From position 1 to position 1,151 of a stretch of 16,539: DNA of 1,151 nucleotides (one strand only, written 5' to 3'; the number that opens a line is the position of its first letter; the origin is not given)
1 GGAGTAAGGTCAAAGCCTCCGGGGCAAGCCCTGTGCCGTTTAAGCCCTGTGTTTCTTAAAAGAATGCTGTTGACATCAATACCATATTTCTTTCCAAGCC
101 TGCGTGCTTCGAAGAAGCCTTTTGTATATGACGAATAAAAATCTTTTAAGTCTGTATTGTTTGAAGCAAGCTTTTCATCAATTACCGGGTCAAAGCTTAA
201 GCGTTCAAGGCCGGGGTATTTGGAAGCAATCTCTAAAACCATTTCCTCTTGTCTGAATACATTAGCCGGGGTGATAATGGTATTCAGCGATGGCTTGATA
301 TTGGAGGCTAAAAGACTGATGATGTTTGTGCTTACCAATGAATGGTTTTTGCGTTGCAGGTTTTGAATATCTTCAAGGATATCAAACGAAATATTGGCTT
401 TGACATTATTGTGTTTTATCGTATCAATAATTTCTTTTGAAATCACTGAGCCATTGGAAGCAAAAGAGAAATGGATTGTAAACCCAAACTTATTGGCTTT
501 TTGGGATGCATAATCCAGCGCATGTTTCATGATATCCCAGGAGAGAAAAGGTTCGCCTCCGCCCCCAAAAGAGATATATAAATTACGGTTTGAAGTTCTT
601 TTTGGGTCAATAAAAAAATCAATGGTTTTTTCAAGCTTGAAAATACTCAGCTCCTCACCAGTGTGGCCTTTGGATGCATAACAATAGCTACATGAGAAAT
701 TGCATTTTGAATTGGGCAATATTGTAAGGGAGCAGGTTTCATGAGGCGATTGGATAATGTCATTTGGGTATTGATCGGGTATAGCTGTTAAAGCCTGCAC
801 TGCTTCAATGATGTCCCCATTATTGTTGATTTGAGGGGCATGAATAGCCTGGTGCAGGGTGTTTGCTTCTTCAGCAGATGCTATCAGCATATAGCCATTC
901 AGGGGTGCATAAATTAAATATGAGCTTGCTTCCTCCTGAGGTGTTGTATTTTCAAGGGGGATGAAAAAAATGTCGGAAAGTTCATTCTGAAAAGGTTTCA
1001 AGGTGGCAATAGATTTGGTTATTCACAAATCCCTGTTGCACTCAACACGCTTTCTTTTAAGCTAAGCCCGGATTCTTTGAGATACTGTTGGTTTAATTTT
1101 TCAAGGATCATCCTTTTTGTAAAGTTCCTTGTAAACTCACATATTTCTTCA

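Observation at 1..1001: Second rSAM/SPASM gene is invisible to ATG-only ORF calling (TTG start, truncated by window edge)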

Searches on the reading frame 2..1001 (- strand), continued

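Call 21: search_protein_families(library=ncbifam, proteins=[L001:2978-4333:+, L001:4333-5700:+, L001:5703-6254:+, L001:6254-7636:+, L001:7654-8376:+], max_evalue=0.001)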
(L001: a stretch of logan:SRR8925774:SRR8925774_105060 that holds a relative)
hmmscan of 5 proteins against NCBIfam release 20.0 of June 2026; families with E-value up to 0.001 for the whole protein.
L001:2978-4333:+ (452 aa): 55 families (the best 25 are shown)
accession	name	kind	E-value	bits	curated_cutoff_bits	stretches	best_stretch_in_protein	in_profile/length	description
NF047865.1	rSAM_PapB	equivalog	2.7e-34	118.9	340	1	98-405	10-320/330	PapB family radical SAM/SPASM ranthipeptide maturase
TIGR03974.1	rSAM_six_Cys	equivalog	8.1e-27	94.2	425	1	100-414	106-429/451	thioether cross-link-forming SCIFF peptide maturase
TIGR03906.1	quino_hemo_SAM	equivalog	1.8e-26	92.8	453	1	11-404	13-419/467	quinohemoprotein amine dehydrogenase maturation protein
TIGR04064.1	rSAM_nif11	equivalog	5.3e-26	91.3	518.7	2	90-244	77-237/459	nif11-like peptide radical SAM maturase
NF040492.1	not_ScfB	exception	4.9e-23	81.7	855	1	100-412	104-426/450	ScfB-related radical SAM/SPASM orphan maturase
NF038107.1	rSAM_NF038107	equivalog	3e-22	79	600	1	92-404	86-403/444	Cys-every-fifth radical SAM/SPASM peptide maturase CefB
NF041298.1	rSAM_mat_DynA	equivalog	1.3e-20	73.7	450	1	96-419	6-341/356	dynobactin maturation radical SAM/SPASM protein DynA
TIGR04280.1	geopep_mat_rSAM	hypoth_equivalog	4.1e-20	72.1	400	1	23-417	13-408/428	geopeptide radical SAM maturase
TIGR04068.1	rSAM_ocin_clost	equivalog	9.7e-19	67.6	500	1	100-231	93-232/462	Cys-rich peptide radical SAM maturase CcpM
TIGR03978.1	rSAM_paired_1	equivalog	9.6e-18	64.2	370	1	95-255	87-253/466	His-Xaa-Ser system radical SAM maturase HxsB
TIGR04334.1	rSAM_Clo7bot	equivalog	1.8e-15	56.5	600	1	92-402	91-406/440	radical SAM/SPASM domain Clo7bot peptide maturase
TIGR03942.1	sulfatase_rSAM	equivalog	2.3e-15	56.5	349.45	1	100-427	10-353/363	anaerobic sulfatase maturase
NF038283.1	viperin_w_prok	equivalog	7.5e-15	54.8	180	1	100-221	11-128/281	viperin family antiviral radical SAM protein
TIGR04317.1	W_rSAM_matur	equivalog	3.5e-14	52.7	380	1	98-410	11-332/349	tungsten cofactor oxidoreductase radical SAM maturase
TIGR04261.1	rSAM_GlyRichRpt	subfamily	3.8e-14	52.5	310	1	97-298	3-214/363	cyclophane-forming radical SAM/SPASM peptide maturase GrrM/OscB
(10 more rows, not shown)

L001:4333-5700:+ (456 aa): 57 families (the best 25 are shown)
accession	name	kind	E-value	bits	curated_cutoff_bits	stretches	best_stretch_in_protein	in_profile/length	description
NF047865.1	rSAM_PapB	equivalog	5.8e-34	117.8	340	1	93-415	2-327/330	PapB family radical SAM/SPASM ranthipeptide maturase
TIGR04064.1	rSAM_nif11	equivalog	2e-24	86.1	518.7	1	85-223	69-207/459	nif11-like peptide radical SAM maturase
TIGR03974.1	rSAM_six_Cys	equivalog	4.5e-23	81.8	425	2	72-225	67-229/451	thioether cross-link-forming SCIFF peptide maturase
TIGR03906.1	quino_hemo_SAM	equivalog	4.2e-22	78.4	453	1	91-223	91-224/467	quinohemoprotein amine dehydrogenase maturation protein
TIGR04068.1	rSAM_ocin_clost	equivalog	4.6e-19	68.6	500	1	84-223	73-214/462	Cys-rich peptide radical SAM maturase CcpM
NF038107.1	rSAM_NF038107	equivalog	3.5e-18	65.6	600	1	72-225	63-217/444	Cys-every-fifth radical SAM/SPASM peptide maturase CefB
NF040492.1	not_ScfB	exception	1.3e-16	60.6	855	1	101-415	102-426/450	ScfB-related radical SAM/SPASM orphan maturase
TIGR03978.1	rSAM_paired_1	equivalog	5.5e-16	58.4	370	1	82-237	70-230/466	His-Xaa-Ser system radical SAM maturase HxsB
TIGR03962.1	mycofact_rSAM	equivalog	1.2e-15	57.5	265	1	101-412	19-320/339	mycofactocin radical SAM maturase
NF041298.1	rSAM_mat_DynA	equivalog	2.1e-14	53.3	450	1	98-414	5-331/356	dynobactin maturation radical SAM/SPASM protein DynA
NF038283.1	viperin_w_prok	equivalog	4.2e-13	49.1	180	1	101-293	9-210/281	viperin family antiviral radical SAM protein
TIGR04163.1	rSAM_cobopep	equivalog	1.2e-12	47.3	375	1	96-279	66-250/428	peptide-modifying radical SAM enzyme CbpB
TIGR04261.1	rSAM_GlyRichRpt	subfamily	1.5e-12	47.2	310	1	99-263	2-174/363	cyclophane-forming radical SAM/SPASM peptide maturase GrrM/OscB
NF041707.1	rSAM_YhhB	equivalog_domain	3.4e-12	46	445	1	103-225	11-137/369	cyclophane-forming radical SAM/SPASM peptide maturase YhhB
NF038170.1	lachnocin_rSAM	equivalog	3.7e-12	45.9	550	1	92-400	74-391/440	lachnocin radical SAM maturase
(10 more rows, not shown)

L001:5703-6254:+ (184 aa): 0 families

L001:6254-7636:+ (461 aa): 52 families (the best 25 are shown)
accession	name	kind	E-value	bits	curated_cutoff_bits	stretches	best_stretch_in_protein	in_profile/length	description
NF047865.1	rSAM_PapB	equivalog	9.7e-29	100.6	340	1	102-421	3-325/330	PapB family radical SAM/SPASM ranthipeptide maturase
TIGR04064.1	rSAM_nif11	equivalog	3e-25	88.8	518.7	1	35-230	11-206/459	nif11-like peptide radical SAM maturase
TIGR03974.1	rSAM_six_Cys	equivalog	3.3e-25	88.9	425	2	67-230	61-226/451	thioether cross-link-forming SCIFF peptide maturase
NF038107.1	rSAM_NF038107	equivalog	3.5e-19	68.9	600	2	102-230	85-215/444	Cys-every-fifth radical SAM/SPASM peptide maturase CefB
TIGR03906.1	quino_hemo_SAM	equivalog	9.7e-19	67.3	453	2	19-230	12-223/467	quinohemoprotein amine dehydrogenase maturation protein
NF041298.1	rSAM_mat_DynA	equivalog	4.9e-18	65.2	450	1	106-264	5-168/356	dynobactin maturation radical SAM/SPASM protein DynA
NF040492.1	not_ScfB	exception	3.6e-17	62.4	855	2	49-227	38-221/450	ScfB-related radical SAM/SPASM orphan maturase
TIGR03978.1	rSAM_paired_1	equivalog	3e-16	59.2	370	1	32-267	8-254/466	His-Xaa-Ser system radical SAM maturase HxsB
TIGR04068.1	rSAM_ocin_clost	equivalog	1.7e-15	56.9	500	1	46-230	30-213/462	Cys-rich peptide radical SAM maturase CcpM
NF038283.1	viperin_w_prok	equivalog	7e-14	51.6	180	1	109-227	9-123/281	viperin family antiviral radical SAM protein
TIGR04280.1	geopep_mat_rSAM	hypoth_equivalog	8e-14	51.4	400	1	37-234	18-215/428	geopeptide radical SAM maturase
TIGR04463.1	rSAM_vs_C_rich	equivalog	2.1e-12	46.5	525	1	91-227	71-206/438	TIGR04463 family radical SAM/SPASM RiPP maturase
TIGR04083.1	rSAM_pep_methan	hypoth_equivalog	5.3e-12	45.3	300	1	105-444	3-344/376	TIGR04083 family peptide-modifying radical SAM enzyme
TIGR04334.1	rSAM_Clo7bot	equivalog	1.5e-11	43.7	600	1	102-231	90-216/440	radical SAM/SPASM domain Clo7bot peptide maturase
TIGR03942.1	sulfatase_rSAM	equivalog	3.3e-11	42.9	349.45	1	110-413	9-325/363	anaerobic sulfatase maturase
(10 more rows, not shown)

L001:7654-8376:+ (241 aa): 212 families (the best 25 are shown)
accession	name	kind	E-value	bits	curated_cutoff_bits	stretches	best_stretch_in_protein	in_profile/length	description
TIGR01830.1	3oxo_ACP_reduc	equivalog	7.3e-33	114.2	297.75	1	5-241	2-238/239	3-oxoacyl-[acyl-carrier-protein] reductase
NF004199.0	PRK05653.1-4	equivalog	2.5e-32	112.4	301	1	2-241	6-245/247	3-oxoacyl-ACP reductase FabG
NF004197.0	PRK05653.1-1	equivalog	7.6e-31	107.6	332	1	2-241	8-246/249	3-oxoacyl-ACP reductase FabG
NF005381.0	PRK06924.1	equivalog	2e-29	102.9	258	1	1-200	1-205/251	(S)-benzoin forming benzil reductase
NF009466.0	PRK12826.1-2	subfamily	9.9e-28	97.3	222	1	3-240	5-243/248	3-oxoacyl-ACP reductase FabG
NF005436.0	PRK07023.1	equivalog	2e-26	93.3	292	1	4-215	8-220/248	SDR family oxidoreductase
NF047420.2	EF_P_mod_YmfI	equivalog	2.5e-26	92.9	238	1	4-240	2-234/236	elongation factor P 5-aminopentanone reductase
NF009464.0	PRK12824.1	subfamily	9.6e-26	90.9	269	1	2-241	3-242/245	3-oxoacyl-ACP reductase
NF009547.0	PRK12936.1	subfamily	1.3e-25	90.4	436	1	4-241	9-242/245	3-ketoacyl-(acyl-carrier-protein) reductase NodG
NF053674.1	XylDhXylBProt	equivalog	1.4e-24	87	400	1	2-240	12-250/252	D-xylose 1-dehydrogenase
NF005559.1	PRK07231.1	subfamily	1.7e-24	86.7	215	1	2-240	5-246/249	glucose 1-dehydrogenase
NF005672.0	PRK07454.1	equivalog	2.3e-24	85.9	234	1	1-186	6-190/241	SDR family oxidoreductase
NF006074.0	PRK08220.1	equivalog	7.9e-24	84.6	312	1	2-240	9-246/251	2,3-dihydro-2,3-dihydroxybenzoate dehydrogenase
NF006070.0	PRK08213.1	subfamily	1e-23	84.2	279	1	2-240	13-255/259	gluconate 5-dehydrogenase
NF005975.0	PRK08063.1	equivalog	5.2e-23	81.6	328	1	2-240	5-245/250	enoyl-[acyl-carrier-protein] reductase FabL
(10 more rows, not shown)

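Call 22: search_protein_families(library=pfam, proteins=[L001:1662-2963:+, L001:2978-4333:+, L001:4333-5700:+, L001:5703-6254:+, L001:6254-7636:+, L001:7654-8376:+], max_evalue=0.1)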
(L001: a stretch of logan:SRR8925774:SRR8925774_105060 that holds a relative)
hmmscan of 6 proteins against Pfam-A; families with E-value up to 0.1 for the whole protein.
L001:1662-2963:+ (434 aa): 2 families
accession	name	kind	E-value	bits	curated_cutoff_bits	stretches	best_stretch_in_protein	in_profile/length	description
PF04055.27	Radical_SAM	-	2.1e-10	41.4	29.5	1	97-237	4-143/166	Radical SAM superfamily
PF13353.11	Fer4_12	-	0.0022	18.7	22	1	98-170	13-82/137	4Fe-4S single cluster domain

L001:2978-4333:+ (452 aa): 2 families
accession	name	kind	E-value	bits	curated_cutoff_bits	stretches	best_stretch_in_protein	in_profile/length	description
PF04055.27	Radical_SAM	-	3.6e-11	43.9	29.5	1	100-244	6-148/166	Radical SAM superfamily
PF13353.11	Fer4_12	-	0.096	13.4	22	0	101-207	15-117/137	4Fe-4S single cluster domain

L001:4333-5700:+ (456 aa): 2 families
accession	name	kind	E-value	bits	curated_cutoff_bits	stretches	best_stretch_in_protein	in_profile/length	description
PF04055.27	Radical_SAM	-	1.3e-14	55.2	29.5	1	99-246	2-147/166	Radical SAM superfamily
PF13353.11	Fer4_12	-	2.5e-05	25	22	1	103-219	14-126/137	4Fe-4S single cluster domain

L001:5703-6254:+ (184 aa): 0 families

L001:6254-7636:+ (461 aa): 2 families
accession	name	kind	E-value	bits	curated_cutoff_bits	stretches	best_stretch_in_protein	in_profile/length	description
PF04055.27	Radical_SAM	-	5e-16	59.8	29.5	1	107-252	2-146/166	Radical SAM superfamily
PF13353.11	Fer4_12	-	0.032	15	22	1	109-219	12-118/137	4Fe-4S single cluster domain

L001:7654-8376:+ (241 aa): 6 families
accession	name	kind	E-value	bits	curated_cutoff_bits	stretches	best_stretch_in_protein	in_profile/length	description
PF13561.12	adh_short_C2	-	5.8e-32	111.6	27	1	8-241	1-235/236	Enoyl-(Acyl carrier protein) reductase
PF00106.31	adh_short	-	4.7e-30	105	26.6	1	2-196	1-194/195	short chain dehydrogenase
PF08659.16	KR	-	0.00049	20.5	22.6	1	3-165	2-163/180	KR domain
PF01370.27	Epimerase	-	0.018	14.9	20.9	1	4-87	1-73/240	NAD dependent epimerase/dehydratase family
PF08643.16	DUF1776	-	0.055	13.3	25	1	94-201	108-214/294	Fungal family of unknown function (DUF1776)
PF17872.7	AAA_lid_10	-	0.056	14.1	23.2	0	188-235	10-57/99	AAA lid domain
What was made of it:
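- On SPASM-domain rSAM enzymes: Pfam's SPASM model itself gave no hit at E <= 0.1 (call 22).
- Pfam's SPASM model did not hit at E <= 0.1 (call 22).
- Tried and rejected: Pfam scan of the 184-aa protein: no hits (call 22).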

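Call 24: find_encoding_contigs(protein=P0004, flank=10000, max_places=1)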
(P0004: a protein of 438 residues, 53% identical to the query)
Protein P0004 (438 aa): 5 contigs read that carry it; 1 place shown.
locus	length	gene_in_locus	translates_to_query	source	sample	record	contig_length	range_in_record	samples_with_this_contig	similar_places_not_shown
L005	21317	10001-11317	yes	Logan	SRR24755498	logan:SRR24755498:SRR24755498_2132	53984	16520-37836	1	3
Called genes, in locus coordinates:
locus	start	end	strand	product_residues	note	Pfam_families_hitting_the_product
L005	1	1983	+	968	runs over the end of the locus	-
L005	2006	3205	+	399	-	PF19993:DO-GTPase2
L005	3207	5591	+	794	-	PF20013:GAP1-N2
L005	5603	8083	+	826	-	PF19993:DO-GTPase2 (weak)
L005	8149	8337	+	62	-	-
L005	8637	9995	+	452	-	PF04055:Radical_SAM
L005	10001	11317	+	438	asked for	PF04055:Radical_SAM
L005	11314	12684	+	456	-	PF04055:Radical_SAM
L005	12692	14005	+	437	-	PF04055:Radical_SAM, PF13353:Fer4_12 (weak)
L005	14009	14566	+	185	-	-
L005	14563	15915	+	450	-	PF04055:Radical_SAM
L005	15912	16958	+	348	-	PF05343:Peptidase_M42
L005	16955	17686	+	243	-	PF00106:adh_short, PF13561:adh_short_C2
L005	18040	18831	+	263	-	PF10977:DUF2797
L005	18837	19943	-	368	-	PF00392:GntR, PF13407:Peripla_BP_4, PF00532:Peripla_BP_1, PF13377:Peripla_BP_3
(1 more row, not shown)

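Call 25: find_encoding_contigs(protein=P0005, flank=10000, max_places=1)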
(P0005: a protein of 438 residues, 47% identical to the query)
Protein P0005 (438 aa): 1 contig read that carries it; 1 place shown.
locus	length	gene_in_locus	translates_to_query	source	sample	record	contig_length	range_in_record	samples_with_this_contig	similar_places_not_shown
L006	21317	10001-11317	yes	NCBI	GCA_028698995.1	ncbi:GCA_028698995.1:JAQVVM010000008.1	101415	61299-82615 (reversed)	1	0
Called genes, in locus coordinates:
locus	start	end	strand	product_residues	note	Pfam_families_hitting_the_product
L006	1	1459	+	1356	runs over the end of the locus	PF08126:Propeptide_C25, PF01364:Peptidase_C25, PF00801:PKD, PF18911:PKD_4, PF19081:Ig_7, PF00801:PKD, PF18911:PKD_4, PF00801:PKD, +3 more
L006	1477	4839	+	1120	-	PF08126:Propeptide_C25, PF01364:Peptidase_C25, PF00431:CUB, PF18962:Por_Secre_tail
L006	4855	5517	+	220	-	PF13709:DUF4159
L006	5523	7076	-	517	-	PF18962:Por_Secre_tail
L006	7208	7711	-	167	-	PF00578:AhpC-TSA, PF08534:Redoxin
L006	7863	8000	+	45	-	-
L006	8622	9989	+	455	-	PF04055:Radical_SAM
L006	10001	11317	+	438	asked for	PF04055:Radical_SAM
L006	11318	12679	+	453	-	PF04055:Radical_SAM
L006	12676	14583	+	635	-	PF04055:Radical_SAM, PF13353:Fer4_12 (weak)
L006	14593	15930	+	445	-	PF04055:Radical_SAM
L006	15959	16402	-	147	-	-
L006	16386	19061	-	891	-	PF05496:RuvB_N (faint), PF00004:AAA, PF01078:Mg_chelatase (faint), PF07728:AAA_5 (faint), PF13238:AAA_18 (faint), PF17866:AAA_lid_6, PF00004:AAA, PF17866:AAA_lid_6, +3 more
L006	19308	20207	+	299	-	PF01223:Endonuclease_NS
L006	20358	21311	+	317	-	PF00535:Glycos_transf_2, PF10111:Glyco_tranf_2_2, PF13641:Glyco_tranf_2_3 (weak)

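Call 26: find_encoding_contigs(protein=P0063, flank=10000, max_places=1)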
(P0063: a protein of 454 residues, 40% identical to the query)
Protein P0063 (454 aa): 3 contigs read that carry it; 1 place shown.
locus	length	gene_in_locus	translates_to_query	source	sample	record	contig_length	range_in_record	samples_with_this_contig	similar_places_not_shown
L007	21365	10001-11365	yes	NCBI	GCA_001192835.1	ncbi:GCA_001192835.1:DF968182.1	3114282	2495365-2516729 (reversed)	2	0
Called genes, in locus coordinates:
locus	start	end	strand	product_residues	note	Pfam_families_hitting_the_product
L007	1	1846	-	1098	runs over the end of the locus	PF00515:TPR_1 (faint), PF07719:TPR_2 (faint), PF13181:TPR_8 (faint), PF13424:TPR_12 (faint), PF13428:TPR_14 (faint), PF13176:TPR_7 (faint), PF13432:TPR_16 (weak), PF14559:TPR_19 (weak), +3 more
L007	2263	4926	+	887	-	PF01841:Transglut_core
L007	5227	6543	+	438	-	PF04055:Radical_SAM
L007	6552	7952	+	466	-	PF04055:Radical_SAM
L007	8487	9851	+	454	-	PF04055:Radical_SAM, PF13353:Fer4_12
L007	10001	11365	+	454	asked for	PF04055:Radical_SAM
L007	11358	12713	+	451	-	PF04055:Radical_SAM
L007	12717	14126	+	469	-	PF04055:Radical_SAM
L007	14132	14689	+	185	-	-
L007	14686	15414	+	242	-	PF00106:adh_short, PF08659:KR, PF13561:adh_short_C2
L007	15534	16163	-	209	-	PF20201:DUF6563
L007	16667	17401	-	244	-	-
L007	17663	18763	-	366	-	PF25973:BSH_CzcB (faint), PF25917:BSH_RND, PF25881:HH_YBHG (weak), PF25893:HH_CzcB (weak)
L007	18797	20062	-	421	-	PF12704:MacB_PCD, PF02687:FtsX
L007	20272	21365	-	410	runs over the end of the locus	PF12704:MacB_PCD, PF02687:FtsX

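Call 31: search_protein_families(library=ncbifam, proteins=[L001:5703-6254:+], max_evalue=10)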
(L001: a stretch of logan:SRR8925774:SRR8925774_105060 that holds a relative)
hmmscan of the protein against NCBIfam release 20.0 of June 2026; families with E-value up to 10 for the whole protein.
L001:5703-6254:+ (184 aa): 0 families

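Call 35: search_solved_structures(query=A2, max_evalue=0.001, show_alignments=1)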
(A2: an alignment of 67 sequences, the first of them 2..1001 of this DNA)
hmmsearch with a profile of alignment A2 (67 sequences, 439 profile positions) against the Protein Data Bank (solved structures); distinct sequences matched with E-value up to 0.001: 8.
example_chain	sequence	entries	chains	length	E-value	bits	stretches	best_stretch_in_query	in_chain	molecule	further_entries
5wgg_A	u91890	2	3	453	8.3e-35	123.8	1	46-429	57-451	Radical SAM domain protein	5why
8vpo_A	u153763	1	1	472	4.3e-19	72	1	35-425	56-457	Radical SAM core domain-containing protein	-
4k36_A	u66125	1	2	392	4.7e-16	62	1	91-424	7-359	Anaerobic sulfatase-maturating enzyme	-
4k37_A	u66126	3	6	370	7.4e-16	61.3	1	91-423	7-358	Anaerobic sulfatase-maturating enzyme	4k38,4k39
9gm3_A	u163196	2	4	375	1.3e-09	40.8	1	95-243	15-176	ChlB radical SAM domain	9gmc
6efn_A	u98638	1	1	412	6.1e-09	38.5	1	90-258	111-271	Sporulation killing factor maturation protein SkfB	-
9dfn_A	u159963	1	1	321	5.7e-06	28.8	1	95-261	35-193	Radical SAM core domain-containing protein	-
9dfu_A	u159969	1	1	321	8.1e-06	28.2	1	96-261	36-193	Radical SAM core domain-containing protein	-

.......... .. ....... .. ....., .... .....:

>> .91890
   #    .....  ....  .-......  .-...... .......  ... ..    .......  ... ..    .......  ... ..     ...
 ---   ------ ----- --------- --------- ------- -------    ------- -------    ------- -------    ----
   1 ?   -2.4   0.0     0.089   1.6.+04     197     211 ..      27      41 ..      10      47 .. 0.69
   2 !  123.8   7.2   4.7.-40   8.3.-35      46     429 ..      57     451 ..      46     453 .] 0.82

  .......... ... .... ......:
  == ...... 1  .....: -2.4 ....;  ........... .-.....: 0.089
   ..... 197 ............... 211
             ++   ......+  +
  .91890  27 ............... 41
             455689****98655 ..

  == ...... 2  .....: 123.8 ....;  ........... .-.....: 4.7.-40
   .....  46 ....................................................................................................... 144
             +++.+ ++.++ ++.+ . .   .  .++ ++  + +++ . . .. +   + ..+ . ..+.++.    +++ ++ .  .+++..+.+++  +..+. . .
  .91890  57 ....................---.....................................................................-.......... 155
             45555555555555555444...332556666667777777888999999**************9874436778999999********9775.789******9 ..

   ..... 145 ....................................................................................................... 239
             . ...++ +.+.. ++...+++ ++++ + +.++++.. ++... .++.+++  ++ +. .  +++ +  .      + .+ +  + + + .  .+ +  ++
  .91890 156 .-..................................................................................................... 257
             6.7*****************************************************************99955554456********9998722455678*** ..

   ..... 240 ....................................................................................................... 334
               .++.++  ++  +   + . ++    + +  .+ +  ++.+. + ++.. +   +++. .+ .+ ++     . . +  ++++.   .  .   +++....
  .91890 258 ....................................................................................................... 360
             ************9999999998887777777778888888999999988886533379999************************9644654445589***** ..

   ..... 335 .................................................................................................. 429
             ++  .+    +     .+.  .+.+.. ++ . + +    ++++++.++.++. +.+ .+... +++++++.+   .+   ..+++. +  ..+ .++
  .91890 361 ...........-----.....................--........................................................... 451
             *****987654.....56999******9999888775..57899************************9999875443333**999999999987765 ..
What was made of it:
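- On SPASM-domain rSAM enzymes: The alignment to the CteB SPASM region runs to the C-terminus (call 35).
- The family profile hits CteB (5WGG) at E = 8e-35 (call 35).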
